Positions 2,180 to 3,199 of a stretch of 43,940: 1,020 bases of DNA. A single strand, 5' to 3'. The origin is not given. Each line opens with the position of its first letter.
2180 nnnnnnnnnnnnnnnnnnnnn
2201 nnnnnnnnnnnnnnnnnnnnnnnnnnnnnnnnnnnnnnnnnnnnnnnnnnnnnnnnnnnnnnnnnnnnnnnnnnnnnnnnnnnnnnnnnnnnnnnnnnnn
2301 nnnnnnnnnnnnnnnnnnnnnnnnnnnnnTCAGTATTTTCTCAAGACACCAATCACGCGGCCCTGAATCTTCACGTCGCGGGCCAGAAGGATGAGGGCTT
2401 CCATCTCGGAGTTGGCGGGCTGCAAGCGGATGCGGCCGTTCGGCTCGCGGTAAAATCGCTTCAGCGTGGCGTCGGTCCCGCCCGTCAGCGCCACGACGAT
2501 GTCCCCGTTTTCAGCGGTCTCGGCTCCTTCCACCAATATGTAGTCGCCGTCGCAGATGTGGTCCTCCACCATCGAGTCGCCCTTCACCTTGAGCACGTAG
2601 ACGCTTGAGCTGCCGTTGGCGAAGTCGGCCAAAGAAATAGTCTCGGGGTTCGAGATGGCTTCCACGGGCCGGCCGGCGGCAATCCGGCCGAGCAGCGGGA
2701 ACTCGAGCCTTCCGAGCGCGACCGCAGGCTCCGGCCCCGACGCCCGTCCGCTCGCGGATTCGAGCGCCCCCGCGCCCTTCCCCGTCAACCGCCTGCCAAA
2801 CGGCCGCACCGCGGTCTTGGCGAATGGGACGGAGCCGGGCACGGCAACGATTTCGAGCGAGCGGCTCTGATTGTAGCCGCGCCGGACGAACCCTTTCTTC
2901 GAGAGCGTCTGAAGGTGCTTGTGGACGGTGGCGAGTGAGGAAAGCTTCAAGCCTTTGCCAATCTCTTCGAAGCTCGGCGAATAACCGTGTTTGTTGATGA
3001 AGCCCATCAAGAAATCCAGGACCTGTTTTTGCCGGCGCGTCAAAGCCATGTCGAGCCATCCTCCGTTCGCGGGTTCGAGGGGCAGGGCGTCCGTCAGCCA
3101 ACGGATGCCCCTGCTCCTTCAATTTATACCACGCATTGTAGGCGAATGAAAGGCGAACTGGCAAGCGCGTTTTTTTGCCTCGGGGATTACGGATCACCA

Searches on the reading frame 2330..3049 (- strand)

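Call 48: search_protein_families(library=pfam, proteins=[window:2330-3049:-], max_evalue=0.00001)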
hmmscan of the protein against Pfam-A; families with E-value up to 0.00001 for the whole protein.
window:2330-3049:- (239 aa): 2 families
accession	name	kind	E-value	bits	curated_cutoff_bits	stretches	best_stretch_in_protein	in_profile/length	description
PF00717.28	Peptidase_S24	-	1.4e-28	99.4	23.3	1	118-233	1-116/116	Peptidase S24-like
PF01726.22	LexA_DNA_bind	-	3.5e-19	68.8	23.7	1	2-63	3-64/65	LexA DNA binding domain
